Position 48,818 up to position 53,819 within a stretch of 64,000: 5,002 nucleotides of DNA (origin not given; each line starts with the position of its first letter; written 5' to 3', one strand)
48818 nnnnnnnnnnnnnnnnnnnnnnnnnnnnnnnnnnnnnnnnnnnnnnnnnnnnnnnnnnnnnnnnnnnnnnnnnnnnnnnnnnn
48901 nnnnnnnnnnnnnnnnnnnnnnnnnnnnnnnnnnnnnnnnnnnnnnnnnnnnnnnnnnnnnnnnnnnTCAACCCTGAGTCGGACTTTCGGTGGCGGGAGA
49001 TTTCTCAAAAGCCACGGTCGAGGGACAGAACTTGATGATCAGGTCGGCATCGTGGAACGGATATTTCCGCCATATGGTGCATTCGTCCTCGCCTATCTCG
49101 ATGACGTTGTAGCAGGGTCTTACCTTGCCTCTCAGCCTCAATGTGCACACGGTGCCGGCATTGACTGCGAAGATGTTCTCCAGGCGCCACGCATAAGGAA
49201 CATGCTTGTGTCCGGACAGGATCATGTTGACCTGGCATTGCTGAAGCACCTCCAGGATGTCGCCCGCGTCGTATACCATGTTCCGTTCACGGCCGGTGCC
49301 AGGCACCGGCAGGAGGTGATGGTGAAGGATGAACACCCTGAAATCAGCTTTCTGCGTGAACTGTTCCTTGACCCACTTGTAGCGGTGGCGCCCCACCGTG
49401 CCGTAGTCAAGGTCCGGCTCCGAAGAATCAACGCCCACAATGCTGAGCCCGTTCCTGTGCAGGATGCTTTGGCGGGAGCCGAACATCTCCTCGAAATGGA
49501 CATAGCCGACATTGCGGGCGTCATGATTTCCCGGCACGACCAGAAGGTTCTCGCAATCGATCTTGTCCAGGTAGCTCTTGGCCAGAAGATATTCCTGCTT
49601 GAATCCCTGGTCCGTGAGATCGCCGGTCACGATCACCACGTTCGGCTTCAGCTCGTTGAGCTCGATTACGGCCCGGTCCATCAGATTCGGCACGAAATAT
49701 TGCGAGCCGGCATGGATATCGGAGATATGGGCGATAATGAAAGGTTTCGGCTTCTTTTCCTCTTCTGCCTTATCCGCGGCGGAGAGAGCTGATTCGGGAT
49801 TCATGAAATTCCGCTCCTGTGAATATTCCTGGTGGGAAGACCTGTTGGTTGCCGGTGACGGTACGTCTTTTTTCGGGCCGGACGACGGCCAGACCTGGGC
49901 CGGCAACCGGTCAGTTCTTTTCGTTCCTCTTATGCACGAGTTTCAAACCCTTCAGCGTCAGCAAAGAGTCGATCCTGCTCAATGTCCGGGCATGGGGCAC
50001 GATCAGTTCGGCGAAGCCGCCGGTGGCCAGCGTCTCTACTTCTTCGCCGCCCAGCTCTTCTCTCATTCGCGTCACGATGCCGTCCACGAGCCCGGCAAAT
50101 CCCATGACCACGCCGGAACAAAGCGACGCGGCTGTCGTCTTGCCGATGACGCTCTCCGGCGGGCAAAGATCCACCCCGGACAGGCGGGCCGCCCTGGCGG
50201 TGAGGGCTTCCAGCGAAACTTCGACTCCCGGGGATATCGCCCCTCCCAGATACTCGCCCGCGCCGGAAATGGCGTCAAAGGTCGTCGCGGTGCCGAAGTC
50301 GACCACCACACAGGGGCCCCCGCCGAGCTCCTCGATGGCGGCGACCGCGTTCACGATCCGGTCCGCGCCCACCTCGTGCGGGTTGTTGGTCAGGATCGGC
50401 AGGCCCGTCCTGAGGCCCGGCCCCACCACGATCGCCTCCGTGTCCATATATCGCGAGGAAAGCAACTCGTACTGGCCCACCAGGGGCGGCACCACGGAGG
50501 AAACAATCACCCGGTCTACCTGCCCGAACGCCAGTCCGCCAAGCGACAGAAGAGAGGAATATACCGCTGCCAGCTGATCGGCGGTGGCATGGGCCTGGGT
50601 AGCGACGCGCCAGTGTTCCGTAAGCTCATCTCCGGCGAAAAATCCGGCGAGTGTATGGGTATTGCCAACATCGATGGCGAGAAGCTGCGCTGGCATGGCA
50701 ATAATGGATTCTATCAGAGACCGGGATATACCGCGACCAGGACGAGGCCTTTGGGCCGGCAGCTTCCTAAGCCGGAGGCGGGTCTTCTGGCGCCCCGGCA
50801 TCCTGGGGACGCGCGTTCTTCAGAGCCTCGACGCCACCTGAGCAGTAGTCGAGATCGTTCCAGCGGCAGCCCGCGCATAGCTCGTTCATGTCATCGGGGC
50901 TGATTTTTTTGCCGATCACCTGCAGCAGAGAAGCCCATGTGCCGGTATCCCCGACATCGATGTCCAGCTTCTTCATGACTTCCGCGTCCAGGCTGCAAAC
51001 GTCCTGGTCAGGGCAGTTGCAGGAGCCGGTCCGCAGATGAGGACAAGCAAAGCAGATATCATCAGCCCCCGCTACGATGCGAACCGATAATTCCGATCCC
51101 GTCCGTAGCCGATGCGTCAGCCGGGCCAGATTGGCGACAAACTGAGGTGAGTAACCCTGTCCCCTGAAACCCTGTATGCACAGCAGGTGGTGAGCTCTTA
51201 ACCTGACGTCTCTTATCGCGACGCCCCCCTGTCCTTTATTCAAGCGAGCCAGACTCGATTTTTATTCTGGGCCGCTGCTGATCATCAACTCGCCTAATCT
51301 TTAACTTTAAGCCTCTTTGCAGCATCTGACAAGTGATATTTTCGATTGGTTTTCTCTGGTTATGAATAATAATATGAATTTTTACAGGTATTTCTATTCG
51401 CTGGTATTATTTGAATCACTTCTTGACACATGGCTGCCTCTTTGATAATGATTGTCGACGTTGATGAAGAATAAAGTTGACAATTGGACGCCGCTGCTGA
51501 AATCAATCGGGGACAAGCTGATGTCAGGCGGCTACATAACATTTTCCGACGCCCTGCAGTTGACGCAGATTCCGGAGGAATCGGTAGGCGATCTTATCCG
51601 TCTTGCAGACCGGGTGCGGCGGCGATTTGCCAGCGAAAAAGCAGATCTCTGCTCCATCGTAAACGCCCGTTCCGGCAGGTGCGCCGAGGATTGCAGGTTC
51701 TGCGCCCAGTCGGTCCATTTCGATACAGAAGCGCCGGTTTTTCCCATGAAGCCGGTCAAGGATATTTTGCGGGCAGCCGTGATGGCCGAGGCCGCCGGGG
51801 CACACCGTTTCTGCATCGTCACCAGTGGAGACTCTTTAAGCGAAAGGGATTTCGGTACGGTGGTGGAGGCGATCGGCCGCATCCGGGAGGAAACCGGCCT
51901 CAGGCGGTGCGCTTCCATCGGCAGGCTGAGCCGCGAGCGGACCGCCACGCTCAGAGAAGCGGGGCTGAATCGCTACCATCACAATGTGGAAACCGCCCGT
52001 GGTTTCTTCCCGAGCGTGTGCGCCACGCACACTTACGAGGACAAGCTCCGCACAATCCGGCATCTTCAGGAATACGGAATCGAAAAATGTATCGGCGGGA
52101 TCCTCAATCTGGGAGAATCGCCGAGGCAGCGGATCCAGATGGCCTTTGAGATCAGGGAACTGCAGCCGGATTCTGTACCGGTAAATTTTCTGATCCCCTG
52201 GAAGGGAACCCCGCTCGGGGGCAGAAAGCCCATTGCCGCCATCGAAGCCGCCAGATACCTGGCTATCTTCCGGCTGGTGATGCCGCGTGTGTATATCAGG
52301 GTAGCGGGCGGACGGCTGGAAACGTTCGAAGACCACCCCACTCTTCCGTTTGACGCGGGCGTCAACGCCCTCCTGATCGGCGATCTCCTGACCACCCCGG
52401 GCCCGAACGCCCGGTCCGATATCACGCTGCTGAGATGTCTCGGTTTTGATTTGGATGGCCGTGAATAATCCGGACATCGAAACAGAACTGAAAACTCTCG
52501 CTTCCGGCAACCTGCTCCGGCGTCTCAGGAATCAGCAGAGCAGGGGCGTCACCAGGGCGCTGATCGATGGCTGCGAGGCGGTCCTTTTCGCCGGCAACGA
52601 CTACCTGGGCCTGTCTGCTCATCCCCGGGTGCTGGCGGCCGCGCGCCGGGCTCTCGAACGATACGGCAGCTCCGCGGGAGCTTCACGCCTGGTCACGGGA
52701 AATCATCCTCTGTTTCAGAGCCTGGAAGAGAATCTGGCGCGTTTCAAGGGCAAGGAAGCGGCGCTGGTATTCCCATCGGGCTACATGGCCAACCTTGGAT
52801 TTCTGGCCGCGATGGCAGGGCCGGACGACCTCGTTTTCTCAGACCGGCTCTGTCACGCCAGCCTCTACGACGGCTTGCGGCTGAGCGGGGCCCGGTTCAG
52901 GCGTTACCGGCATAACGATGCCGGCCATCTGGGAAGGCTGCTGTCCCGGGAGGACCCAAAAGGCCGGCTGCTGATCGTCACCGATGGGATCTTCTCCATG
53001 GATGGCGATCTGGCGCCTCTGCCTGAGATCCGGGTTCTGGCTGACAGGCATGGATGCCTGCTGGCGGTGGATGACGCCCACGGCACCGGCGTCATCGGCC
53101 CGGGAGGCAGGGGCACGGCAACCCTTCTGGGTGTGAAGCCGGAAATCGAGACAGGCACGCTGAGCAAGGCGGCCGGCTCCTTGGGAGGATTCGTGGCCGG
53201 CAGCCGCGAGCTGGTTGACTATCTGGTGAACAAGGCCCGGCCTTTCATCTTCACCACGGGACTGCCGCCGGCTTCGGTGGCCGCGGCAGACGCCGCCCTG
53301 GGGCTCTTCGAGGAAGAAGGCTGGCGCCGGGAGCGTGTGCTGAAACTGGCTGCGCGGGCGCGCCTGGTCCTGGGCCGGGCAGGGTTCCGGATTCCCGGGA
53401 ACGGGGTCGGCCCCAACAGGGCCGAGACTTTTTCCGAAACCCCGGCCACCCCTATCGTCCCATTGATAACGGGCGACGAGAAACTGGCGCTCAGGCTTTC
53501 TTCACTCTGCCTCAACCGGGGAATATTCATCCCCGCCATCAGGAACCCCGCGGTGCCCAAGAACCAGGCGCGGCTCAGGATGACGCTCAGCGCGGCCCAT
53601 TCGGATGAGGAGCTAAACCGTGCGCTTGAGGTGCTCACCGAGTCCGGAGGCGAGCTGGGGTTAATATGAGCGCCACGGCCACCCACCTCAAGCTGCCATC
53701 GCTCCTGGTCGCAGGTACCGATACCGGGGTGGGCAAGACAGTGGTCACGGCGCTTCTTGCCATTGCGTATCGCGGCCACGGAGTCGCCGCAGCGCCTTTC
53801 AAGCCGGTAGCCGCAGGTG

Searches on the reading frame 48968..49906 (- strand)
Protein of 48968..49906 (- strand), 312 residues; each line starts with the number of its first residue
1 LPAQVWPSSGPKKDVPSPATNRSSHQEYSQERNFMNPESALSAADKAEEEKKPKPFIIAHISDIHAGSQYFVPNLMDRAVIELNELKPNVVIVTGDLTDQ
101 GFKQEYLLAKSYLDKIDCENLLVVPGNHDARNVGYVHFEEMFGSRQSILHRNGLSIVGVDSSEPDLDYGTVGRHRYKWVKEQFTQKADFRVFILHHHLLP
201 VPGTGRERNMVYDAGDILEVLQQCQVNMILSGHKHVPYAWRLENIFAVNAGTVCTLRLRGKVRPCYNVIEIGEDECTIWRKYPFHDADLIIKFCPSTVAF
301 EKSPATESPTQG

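Call 72: search_protein_families(library=pfam, proteins=[window:48968-49906:-], max_evalue=0.0001)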
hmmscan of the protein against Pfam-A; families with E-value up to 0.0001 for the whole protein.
window:48968-49906:- (312 aa): 2 families
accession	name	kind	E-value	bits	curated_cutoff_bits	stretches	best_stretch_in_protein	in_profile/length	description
PF00149.33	Metallophos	-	4.5e-20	73.3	21.5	1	58-237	3-191/191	Calcineurin-like phosphoesterase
PF12850.12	Metallophos_2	-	2.3e-11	44.4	27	1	58-271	3-151/154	Calcineurin-like phosphoesterase superfamily domain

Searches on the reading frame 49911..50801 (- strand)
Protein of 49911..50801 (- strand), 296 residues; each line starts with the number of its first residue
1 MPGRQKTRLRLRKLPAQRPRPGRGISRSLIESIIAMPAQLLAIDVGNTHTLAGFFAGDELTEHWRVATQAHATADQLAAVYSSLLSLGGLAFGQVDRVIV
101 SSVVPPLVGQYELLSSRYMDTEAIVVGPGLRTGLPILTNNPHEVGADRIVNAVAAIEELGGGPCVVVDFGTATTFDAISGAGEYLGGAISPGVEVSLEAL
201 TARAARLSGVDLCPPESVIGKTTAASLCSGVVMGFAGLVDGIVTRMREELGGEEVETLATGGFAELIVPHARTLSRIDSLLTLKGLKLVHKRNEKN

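Call 72: search_protein_families(library=pfam, proteins=[window:49911-50801:-], max_evalue=0.0001)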
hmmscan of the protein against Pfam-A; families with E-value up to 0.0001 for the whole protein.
window:49911-50801:- (296 aa): 1 family
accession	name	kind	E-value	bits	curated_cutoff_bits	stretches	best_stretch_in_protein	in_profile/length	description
PF03309.20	Pan_kinase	-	2.5e-67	227.2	24.7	1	40-245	1-205/205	Type III pantothenate kinase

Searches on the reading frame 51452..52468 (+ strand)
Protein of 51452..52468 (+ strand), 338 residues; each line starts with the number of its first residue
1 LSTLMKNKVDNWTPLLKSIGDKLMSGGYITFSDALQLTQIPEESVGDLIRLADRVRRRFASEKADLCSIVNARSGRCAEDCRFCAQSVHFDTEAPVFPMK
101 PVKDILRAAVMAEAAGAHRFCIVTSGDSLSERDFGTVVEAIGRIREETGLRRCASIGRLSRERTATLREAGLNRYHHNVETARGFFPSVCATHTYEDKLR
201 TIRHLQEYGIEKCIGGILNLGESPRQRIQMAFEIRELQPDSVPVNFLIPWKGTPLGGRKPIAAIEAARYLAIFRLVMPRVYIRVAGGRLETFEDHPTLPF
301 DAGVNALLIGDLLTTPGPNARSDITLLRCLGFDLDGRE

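Call 72: search_protein_families(library=pfam, proteins=[window:51452-52468:+], max_evalue=0.0001)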
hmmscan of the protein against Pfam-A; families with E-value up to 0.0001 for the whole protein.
window:51452-52468:+ (338 aa): 2 families
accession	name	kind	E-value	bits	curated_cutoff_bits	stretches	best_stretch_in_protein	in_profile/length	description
PF06968.18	BATS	-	1.1e-20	74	22.2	1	243-332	1-87/88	Biotin and Thiamin Synthesis associated domain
PF04055.27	Radical_SAM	-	2.2e-19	70.7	29.5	1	75-230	5-162/166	Radical SAM superfamily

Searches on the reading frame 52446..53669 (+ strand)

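Call 72: search_protein_families(library=pfam, proteins=[window:52446-53669:+], max_evalue=0.0001)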
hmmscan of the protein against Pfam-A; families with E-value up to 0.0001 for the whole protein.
window:52446-53669:+ (407 aa): 2 families
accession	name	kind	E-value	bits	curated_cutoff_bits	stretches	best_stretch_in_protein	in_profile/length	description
PF00155.27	Aminotran_1_2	-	1.4e-52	179.5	19.7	1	46-397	4-361/361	Aminotransferase class I and II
PF01212.27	Beta_elim_lyase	-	3.9e-05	23.5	27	0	83-155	27-102/288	Beta-eliminating lyase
